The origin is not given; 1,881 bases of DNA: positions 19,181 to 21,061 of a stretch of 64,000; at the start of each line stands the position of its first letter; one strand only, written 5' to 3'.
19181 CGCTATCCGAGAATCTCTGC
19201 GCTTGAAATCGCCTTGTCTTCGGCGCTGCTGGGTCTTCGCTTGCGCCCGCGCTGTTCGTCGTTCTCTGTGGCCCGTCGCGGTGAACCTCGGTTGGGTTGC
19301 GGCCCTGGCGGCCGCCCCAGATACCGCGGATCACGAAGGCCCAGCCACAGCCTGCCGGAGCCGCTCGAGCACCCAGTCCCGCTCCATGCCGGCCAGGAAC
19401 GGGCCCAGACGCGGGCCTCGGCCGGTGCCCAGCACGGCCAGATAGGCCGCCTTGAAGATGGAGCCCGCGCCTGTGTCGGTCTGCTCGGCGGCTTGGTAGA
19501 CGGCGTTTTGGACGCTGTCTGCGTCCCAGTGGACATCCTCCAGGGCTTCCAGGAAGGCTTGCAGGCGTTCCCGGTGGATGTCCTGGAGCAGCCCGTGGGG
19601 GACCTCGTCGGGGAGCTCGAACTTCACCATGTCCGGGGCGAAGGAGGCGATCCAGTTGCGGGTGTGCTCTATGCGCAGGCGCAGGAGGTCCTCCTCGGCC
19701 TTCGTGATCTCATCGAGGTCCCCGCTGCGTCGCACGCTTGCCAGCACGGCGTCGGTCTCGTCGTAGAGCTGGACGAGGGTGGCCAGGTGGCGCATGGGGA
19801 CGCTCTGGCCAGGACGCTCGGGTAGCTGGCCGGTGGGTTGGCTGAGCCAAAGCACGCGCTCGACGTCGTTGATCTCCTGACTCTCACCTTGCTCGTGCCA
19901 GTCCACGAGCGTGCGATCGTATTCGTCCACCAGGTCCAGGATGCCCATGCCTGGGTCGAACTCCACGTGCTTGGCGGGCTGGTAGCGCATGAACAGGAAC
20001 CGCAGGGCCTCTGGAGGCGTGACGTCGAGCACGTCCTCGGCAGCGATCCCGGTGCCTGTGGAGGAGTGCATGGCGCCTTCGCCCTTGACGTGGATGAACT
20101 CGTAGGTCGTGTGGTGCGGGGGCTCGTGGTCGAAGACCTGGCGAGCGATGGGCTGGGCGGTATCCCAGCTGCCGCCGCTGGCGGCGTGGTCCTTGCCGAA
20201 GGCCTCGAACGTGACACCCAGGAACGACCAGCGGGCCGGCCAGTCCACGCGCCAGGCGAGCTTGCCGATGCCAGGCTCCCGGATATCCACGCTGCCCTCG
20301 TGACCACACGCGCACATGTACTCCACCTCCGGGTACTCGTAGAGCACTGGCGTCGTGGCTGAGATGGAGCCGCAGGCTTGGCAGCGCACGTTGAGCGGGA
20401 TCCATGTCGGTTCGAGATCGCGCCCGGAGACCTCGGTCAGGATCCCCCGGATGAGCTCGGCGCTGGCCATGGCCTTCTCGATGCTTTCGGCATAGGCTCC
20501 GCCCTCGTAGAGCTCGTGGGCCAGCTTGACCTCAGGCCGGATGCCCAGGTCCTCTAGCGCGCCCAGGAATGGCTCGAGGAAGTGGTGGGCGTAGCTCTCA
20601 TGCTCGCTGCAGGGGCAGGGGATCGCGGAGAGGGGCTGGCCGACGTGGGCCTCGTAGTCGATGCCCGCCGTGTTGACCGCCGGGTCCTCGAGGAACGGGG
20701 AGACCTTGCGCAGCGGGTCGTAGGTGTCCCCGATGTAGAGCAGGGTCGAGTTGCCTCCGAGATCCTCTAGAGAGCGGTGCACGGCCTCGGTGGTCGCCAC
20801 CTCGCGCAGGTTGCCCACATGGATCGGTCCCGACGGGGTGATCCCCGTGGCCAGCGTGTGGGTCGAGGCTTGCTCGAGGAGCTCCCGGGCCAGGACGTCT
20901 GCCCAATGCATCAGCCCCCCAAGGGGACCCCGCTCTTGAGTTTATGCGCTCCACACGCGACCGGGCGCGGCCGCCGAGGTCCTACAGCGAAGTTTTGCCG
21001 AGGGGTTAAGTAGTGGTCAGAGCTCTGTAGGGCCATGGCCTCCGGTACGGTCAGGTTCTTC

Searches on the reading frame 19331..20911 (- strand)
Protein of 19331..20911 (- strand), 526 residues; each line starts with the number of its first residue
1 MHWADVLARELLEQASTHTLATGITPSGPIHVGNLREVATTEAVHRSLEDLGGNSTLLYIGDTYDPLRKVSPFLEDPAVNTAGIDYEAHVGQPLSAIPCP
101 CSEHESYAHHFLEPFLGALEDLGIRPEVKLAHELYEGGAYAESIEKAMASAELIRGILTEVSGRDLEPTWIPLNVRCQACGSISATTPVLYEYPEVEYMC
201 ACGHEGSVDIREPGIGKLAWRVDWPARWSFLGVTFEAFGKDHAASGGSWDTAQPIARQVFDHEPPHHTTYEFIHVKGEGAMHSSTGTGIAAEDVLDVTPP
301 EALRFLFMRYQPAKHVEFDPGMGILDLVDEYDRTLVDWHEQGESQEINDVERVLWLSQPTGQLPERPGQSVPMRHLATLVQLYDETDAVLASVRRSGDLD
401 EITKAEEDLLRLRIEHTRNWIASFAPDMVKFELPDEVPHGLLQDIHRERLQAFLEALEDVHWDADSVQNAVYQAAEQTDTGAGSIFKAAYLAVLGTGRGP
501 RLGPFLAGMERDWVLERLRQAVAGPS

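Call 53: search_protein_families(library=ncbifam, proteins=[window:19331-20911:-])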
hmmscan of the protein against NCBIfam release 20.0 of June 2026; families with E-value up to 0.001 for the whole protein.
window:19331-20911:- (526 aa): 3 families
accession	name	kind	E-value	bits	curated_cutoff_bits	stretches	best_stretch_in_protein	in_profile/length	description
TIGR00467.1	lysS_arch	equivalog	8.2e-144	479.9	147.55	1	1-521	1-514/515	lysine--tRNA ligase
NF001968.0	PRK00750.1-2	equivalog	2.1e-49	168.3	648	1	16-507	35-508/528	lysine--tRNA ligase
TIGR00464.1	gltX_bact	equivalog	3.8e-06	26.1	289.95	1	399-521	346-467/470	glutamate--tRNA ligase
